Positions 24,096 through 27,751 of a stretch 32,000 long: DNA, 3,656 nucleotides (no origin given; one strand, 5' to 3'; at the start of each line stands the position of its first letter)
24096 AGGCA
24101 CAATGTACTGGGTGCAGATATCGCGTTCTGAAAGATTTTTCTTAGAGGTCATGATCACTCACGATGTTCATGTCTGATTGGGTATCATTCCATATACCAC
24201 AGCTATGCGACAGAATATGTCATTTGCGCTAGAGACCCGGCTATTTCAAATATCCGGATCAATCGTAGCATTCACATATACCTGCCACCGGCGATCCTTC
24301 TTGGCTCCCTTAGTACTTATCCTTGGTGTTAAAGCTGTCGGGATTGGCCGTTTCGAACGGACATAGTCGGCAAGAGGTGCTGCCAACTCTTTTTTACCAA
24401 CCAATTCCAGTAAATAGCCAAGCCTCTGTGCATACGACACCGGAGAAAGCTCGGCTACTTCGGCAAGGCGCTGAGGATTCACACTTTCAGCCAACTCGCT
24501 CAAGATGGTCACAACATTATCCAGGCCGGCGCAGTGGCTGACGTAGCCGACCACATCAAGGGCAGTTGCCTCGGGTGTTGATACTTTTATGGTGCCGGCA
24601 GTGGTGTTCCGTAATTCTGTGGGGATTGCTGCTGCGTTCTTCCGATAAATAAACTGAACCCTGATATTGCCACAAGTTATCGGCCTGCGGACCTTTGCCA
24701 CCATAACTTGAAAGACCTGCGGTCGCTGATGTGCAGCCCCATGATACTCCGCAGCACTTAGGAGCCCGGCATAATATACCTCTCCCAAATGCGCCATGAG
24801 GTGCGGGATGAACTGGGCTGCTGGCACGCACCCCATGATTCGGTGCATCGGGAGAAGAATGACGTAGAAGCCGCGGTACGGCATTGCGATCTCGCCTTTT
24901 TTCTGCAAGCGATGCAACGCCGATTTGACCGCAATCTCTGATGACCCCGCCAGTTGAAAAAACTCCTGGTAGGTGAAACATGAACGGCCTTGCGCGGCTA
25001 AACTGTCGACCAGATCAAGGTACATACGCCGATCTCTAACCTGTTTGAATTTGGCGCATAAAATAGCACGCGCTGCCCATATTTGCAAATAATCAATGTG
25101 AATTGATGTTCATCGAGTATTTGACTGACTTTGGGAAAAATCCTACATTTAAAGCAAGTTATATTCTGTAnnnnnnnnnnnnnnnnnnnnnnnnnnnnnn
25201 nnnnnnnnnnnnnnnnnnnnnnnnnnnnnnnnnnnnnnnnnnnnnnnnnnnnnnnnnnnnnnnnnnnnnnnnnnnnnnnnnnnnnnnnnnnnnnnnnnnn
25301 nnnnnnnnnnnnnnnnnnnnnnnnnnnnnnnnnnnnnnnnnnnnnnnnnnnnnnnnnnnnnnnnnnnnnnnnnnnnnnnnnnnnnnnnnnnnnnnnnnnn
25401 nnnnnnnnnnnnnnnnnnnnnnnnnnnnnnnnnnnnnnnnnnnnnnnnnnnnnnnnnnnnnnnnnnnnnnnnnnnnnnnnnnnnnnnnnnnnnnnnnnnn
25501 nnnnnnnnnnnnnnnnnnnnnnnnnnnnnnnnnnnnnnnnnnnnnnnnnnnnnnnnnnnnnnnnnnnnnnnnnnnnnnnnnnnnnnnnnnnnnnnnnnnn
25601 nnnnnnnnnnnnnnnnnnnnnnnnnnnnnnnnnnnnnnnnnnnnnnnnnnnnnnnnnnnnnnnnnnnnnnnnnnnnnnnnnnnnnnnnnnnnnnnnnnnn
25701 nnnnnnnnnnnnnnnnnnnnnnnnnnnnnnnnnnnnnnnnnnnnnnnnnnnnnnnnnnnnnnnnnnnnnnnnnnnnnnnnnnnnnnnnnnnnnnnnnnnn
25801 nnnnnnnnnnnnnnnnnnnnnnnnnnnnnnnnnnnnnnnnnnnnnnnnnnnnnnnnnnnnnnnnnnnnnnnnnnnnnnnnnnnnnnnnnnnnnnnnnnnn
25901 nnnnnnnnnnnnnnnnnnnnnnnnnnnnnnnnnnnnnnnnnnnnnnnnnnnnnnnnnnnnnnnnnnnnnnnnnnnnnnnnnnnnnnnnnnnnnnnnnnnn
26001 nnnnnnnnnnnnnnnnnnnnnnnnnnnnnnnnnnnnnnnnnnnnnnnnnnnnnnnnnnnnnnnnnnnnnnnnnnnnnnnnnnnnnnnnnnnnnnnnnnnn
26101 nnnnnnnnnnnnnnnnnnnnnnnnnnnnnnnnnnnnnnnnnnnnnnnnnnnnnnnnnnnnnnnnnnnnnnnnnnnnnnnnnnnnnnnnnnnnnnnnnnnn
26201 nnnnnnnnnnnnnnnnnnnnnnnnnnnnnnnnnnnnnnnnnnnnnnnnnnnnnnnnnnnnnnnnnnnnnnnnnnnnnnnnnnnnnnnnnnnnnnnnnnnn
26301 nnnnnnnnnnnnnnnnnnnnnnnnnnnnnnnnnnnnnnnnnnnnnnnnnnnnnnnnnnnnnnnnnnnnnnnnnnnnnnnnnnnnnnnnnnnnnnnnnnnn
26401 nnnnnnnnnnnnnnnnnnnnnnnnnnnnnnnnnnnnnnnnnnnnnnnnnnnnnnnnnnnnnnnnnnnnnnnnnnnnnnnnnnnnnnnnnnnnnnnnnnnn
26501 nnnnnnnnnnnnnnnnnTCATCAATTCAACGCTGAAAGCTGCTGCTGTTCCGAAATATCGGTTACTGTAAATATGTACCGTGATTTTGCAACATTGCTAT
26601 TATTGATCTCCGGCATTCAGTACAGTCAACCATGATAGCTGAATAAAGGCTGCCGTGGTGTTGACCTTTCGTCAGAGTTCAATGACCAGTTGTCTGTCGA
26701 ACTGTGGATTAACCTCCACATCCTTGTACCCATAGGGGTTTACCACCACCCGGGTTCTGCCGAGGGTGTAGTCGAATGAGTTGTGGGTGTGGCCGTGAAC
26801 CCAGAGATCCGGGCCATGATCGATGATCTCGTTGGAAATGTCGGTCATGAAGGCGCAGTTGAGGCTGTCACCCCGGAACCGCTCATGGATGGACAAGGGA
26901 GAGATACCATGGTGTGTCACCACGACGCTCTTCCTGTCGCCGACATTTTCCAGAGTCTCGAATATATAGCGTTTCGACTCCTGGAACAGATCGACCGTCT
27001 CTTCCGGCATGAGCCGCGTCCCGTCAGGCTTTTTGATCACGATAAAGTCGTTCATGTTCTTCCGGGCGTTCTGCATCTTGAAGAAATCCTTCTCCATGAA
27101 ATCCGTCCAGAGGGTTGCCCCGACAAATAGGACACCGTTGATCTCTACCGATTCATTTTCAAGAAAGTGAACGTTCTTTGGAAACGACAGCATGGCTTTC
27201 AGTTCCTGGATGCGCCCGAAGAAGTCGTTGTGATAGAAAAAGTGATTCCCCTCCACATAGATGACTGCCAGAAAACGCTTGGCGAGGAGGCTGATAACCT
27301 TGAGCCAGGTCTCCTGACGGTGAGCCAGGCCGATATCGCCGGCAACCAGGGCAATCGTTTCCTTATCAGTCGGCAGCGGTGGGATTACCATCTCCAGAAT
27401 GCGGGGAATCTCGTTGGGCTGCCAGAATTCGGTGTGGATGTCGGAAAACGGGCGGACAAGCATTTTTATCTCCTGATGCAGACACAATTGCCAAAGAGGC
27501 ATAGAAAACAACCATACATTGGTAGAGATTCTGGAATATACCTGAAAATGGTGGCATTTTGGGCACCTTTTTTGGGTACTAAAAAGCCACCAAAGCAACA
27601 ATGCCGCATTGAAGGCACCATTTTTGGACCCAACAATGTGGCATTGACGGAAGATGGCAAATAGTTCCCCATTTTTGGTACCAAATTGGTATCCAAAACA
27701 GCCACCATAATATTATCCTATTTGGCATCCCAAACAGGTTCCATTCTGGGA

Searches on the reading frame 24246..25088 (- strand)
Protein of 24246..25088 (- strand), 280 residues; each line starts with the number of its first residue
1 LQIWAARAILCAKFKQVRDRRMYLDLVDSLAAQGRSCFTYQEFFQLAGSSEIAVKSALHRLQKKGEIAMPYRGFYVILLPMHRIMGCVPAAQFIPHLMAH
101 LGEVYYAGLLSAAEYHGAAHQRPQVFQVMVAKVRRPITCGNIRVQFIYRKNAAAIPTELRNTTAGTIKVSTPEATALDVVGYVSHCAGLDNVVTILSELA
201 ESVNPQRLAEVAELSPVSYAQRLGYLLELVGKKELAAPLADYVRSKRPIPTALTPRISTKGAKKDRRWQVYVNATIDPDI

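Call 75: search_protein_families(library=pfam, proteins=[window:24246-25088:-], max_evalue=0.001)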
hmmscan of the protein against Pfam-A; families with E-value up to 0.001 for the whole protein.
window:24246-25088:- (280 aa): 2 families
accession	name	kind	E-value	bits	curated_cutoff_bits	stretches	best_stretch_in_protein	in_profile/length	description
PF09407.15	AbiEi_1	-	1.1e-64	217.4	22.2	1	87-229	1-142/142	AbiEi antitoxin C-terminal domain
PF13338.12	AbiEi_4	-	3.1e-11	43.6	25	1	26-77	2-48/49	Transcriptional regulator, AbiEi antitoxin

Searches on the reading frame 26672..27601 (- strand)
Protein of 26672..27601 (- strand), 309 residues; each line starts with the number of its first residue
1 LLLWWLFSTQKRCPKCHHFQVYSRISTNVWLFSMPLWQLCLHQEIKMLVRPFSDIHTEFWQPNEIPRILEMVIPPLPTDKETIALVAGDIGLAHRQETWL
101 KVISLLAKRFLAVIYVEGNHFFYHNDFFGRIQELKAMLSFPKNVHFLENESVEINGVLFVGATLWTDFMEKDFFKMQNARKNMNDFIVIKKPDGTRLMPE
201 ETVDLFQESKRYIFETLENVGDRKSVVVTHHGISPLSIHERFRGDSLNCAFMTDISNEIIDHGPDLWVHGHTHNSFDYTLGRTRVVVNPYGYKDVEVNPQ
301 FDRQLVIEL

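Call 75: search_protein_families(library=pfam, proteins=[window:26672-27601:-], max_evalue=0.001)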
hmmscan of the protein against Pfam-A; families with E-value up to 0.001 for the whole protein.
window:26672-27601:- (309 aa): 1 family
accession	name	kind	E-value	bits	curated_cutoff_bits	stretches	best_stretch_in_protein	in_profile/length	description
PF00149.33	Metallophos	-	6.1e-11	43.6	21.5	1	52-274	6-190/191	Calcineurin-like phosphoesterase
